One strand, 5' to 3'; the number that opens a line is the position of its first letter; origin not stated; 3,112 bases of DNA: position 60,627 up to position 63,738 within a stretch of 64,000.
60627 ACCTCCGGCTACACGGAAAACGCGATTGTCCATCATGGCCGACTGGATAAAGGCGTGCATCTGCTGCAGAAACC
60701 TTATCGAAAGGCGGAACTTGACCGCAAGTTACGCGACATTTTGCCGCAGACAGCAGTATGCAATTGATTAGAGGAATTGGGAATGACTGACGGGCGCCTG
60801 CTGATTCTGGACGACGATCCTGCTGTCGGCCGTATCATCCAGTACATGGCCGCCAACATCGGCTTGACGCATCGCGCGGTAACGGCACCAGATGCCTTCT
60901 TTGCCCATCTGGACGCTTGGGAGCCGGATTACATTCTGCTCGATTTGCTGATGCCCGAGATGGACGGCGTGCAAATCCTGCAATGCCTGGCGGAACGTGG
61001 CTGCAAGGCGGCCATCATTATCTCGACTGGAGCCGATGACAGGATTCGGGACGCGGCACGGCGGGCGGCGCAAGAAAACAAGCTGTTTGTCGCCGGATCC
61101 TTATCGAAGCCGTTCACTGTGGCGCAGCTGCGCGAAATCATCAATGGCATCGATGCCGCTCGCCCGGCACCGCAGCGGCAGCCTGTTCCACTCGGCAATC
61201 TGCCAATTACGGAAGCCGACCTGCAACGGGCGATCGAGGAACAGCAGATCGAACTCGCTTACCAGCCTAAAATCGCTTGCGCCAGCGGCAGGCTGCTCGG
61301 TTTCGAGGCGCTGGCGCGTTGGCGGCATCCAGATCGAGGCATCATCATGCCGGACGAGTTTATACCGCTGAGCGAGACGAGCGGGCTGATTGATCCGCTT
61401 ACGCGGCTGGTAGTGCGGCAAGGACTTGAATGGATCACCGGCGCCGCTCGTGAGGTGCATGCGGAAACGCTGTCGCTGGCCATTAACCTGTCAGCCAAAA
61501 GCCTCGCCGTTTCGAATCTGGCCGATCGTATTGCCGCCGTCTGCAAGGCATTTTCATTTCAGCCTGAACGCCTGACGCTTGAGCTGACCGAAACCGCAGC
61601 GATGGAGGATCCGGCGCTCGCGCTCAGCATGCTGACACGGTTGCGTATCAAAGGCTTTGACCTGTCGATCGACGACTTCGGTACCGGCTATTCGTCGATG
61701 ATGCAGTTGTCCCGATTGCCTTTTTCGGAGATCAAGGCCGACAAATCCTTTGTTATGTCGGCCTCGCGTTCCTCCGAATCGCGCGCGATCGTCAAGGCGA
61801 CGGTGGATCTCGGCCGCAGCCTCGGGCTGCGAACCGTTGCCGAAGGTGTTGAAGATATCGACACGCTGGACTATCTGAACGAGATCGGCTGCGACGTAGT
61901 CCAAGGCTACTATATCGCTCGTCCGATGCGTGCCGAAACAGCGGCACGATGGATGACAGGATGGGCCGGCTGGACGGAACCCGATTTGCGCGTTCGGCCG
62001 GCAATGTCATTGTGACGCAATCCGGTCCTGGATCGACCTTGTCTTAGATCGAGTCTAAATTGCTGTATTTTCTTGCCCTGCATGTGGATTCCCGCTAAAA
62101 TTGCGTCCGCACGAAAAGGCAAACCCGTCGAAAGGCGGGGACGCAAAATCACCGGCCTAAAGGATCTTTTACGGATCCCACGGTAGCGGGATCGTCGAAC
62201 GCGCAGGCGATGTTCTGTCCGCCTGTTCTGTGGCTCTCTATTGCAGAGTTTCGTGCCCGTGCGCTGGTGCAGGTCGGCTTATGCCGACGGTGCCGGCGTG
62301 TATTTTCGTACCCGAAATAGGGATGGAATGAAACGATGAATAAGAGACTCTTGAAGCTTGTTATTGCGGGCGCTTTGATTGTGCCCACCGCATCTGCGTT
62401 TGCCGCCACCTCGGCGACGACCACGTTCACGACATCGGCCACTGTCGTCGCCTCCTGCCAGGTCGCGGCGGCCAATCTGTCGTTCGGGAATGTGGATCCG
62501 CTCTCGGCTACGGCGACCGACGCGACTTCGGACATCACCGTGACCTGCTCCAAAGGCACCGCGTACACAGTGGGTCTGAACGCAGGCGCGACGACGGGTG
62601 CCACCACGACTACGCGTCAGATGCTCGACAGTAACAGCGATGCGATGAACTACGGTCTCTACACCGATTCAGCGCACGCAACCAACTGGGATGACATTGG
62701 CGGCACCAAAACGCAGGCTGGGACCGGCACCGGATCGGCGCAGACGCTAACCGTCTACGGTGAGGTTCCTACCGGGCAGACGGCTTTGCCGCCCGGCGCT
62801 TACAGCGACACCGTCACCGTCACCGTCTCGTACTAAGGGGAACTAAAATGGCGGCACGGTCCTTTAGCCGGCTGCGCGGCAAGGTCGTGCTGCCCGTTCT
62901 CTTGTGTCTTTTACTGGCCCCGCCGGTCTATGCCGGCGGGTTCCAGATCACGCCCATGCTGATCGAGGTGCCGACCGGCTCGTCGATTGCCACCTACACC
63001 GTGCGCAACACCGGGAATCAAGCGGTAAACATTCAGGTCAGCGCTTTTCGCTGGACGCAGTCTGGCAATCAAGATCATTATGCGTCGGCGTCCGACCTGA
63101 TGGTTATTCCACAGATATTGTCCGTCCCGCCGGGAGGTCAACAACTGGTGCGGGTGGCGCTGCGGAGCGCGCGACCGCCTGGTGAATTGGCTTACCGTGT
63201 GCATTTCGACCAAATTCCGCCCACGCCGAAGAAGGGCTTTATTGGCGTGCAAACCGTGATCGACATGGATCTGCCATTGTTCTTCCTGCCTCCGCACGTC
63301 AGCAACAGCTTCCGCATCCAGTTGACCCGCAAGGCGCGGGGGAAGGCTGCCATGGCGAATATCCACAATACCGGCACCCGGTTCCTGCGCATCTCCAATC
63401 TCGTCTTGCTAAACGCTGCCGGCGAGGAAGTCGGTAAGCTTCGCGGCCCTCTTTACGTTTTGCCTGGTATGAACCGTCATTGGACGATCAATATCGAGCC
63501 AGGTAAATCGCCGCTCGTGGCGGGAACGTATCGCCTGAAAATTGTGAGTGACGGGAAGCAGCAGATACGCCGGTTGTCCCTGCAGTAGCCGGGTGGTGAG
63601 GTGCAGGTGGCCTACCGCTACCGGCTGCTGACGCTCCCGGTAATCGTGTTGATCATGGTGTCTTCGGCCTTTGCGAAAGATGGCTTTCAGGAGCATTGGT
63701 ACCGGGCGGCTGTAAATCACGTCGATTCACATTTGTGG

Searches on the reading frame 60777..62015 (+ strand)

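Call 60: search_protein_families(library=pfam, proteins=[window:60777-62015:+], max_evalue=0.001)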
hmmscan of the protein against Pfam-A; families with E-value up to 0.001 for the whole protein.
window:60777-62015:+ (412 aa): 2 families
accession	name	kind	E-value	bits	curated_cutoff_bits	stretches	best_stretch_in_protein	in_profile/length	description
PF00563.25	EAL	-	1.7e-69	234.3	31.3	1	147-383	2-236/236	EAL domain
PF00072.30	Response_reg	-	1.4e-13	51.4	30.2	1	9-122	2-110/111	Response regulator receiver domain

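Call 61: search_protein_families(library=padloc, proteins=[window:60777-62015:+], max_evalue=0.00001)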
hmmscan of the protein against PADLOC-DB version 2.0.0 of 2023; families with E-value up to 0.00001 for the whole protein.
window:60777-62015:+ (412 aa): 0 families

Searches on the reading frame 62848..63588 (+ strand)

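Call 60: search_protein_families(library=pfam, proteins=[window:62848-63588:+], max_evalue=0.001)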
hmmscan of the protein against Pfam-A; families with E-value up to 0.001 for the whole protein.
window:62848-63588:+ (246 aa): 1 family
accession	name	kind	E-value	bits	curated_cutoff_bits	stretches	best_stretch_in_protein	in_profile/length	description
PF00345.26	PapD_N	-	8e-16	58.6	23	1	31-151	1-125/126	Pili and flagellar-assembly chaperone, PapD N-terminal domain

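Call 61: search_protein_families(library=padloc, proteins=[window:62848-63588:+], max_evalue=0.00001)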
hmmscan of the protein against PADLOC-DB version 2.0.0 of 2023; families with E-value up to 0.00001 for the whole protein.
window:62848-63588:+ (246 aa): 0 families
